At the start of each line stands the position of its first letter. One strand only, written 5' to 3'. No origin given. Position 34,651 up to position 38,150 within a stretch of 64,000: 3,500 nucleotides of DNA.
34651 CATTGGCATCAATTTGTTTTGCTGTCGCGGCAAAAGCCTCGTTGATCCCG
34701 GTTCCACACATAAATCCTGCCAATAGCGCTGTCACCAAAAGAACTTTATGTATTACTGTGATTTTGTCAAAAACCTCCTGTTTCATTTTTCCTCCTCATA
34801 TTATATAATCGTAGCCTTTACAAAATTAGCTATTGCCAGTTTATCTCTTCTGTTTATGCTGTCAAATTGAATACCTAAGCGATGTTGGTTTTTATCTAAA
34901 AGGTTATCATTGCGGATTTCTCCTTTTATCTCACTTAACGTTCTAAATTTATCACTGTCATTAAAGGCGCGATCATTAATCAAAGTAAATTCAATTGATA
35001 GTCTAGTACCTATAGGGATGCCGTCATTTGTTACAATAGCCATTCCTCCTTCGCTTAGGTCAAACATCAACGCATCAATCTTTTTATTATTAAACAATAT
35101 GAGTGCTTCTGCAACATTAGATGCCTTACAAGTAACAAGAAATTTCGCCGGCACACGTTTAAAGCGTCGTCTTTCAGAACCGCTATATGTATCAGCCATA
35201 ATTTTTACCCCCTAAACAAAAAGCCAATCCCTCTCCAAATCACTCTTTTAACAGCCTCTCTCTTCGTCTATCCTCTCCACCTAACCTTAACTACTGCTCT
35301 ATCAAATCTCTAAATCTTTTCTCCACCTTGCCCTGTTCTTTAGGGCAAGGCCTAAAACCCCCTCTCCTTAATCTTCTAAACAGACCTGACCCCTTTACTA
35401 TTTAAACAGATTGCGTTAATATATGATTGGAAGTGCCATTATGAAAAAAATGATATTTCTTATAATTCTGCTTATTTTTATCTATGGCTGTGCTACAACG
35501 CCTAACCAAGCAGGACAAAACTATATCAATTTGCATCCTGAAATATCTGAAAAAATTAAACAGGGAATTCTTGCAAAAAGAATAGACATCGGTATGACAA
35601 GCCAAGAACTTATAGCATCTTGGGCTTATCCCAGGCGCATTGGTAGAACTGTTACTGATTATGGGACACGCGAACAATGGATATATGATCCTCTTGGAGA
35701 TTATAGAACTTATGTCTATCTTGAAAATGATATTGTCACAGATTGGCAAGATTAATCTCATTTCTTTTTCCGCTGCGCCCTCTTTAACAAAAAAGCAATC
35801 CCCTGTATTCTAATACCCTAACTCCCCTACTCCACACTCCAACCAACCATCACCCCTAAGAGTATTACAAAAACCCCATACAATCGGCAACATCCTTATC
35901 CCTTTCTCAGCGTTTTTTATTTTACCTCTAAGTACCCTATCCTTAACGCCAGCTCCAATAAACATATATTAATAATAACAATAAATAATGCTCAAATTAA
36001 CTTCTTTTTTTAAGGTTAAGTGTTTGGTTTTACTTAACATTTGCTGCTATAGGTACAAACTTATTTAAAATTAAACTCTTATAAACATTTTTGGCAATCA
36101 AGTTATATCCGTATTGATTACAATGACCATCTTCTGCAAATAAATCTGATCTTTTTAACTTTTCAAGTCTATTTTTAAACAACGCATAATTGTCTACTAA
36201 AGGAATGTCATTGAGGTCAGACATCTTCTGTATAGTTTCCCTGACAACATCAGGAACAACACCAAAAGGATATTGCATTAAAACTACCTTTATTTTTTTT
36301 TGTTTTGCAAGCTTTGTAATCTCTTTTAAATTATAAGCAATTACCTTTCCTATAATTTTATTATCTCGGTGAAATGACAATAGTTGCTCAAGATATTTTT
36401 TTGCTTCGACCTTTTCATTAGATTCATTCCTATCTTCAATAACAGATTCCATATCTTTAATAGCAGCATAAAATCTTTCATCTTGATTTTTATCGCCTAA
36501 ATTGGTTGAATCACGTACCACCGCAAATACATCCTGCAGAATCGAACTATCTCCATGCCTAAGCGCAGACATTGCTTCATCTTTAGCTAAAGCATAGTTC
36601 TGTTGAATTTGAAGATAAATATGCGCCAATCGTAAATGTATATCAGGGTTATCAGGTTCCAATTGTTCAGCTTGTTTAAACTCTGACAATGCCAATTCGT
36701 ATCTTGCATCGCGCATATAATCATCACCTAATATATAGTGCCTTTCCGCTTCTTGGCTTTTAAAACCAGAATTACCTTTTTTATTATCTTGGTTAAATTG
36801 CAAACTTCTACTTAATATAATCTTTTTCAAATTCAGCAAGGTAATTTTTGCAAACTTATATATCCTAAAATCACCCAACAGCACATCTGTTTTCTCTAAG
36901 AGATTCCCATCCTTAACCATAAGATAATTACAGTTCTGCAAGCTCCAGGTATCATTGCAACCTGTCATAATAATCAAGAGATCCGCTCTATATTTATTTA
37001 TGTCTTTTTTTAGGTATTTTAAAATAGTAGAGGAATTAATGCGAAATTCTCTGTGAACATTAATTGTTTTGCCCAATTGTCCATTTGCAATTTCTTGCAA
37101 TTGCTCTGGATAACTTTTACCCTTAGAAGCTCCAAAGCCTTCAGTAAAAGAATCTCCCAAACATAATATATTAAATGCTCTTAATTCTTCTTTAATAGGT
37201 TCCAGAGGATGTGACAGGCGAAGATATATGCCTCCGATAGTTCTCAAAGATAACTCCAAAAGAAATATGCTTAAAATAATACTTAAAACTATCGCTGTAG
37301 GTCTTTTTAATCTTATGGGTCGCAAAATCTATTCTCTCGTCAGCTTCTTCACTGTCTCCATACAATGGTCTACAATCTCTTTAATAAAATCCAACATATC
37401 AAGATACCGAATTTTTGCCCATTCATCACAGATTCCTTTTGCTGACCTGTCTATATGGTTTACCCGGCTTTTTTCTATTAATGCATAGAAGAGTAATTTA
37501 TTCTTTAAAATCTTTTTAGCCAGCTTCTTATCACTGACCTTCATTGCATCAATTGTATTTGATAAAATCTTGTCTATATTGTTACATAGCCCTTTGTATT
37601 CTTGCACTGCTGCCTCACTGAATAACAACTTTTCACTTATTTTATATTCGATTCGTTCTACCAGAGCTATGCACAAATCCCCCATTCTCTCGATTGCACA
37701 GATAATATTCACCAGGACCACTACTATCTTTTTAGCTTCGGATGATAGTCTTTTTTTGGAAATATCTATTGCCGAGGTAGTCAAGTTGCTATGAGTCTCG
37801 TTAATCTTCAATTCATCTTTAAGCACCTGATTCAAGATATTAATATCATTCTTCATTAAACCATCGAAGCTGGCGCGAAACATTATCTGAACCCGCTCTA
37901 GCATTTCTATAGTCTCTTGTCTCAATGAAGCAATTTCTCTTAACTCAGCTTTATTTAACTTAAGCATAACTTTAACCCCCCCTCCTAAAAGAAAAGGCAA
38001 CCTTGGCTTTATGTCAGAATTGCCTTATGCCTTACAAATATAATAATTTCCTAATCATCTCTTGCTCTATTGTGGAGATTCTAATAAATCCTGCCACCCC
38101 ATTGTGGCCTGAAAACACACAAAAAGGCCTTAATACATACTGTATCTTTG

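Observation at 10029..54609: A near-consensus sigma70-type promoter cassette is dispersed at least 7 times with an invariant 17-nt spacer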

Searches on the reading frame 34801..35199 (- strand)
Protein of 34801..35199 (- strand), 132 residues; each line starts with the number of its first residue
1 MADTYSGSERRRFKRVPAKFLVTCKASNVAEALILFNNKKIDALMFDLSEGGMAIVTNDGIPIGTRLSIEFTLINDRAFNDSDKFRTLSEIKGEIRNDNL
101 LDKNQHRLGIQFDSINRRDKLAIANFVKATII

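Call 36: search_protein_families(library=pfam, proteins=[window:34801-35199:-], max_evalue=0.001)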
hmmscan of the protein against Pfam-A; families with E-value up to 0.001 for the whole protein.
window:34801-35199:- (132 aa): 1 family
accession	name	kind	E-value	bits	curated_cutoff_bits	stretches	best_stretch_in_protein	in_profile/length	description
PF07238.19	PilZ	-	6.7e-12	46.1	22.5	1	9-128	1-101/102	PilZ domain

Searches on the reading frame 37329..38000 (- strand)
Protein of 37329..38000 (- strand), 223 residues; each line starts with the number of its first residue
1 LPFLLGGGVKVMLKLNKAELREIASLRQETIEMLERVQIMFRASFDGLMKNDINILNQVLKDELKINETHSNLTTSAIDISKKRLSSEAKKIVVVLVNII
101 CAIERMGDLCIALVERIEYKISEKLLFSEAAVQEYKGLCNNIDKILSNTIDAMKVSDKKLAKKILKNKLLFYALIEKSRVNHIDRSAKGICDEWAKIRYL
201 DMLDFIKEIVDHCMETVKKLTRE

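Call 11: search_protein_families(library=pfam, proteins=[window:37329-38000:-], max_evalue=0.01)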
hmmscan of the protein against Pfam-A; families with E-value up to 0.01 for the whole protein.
window:37329-38000:- (223 aa): 2 families
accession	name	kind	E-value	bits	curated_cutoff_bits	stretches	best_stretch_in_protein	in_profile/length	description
PF01895.24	PhoU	-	4.3e-12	46.7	23.5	1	32-116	3-88/89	PhoU domain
PF23669.1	WH_MCM2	-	0.0083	16.7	27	0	54-92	9-47/75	DNA replication licensing factor MCM2-like, winged-helix domain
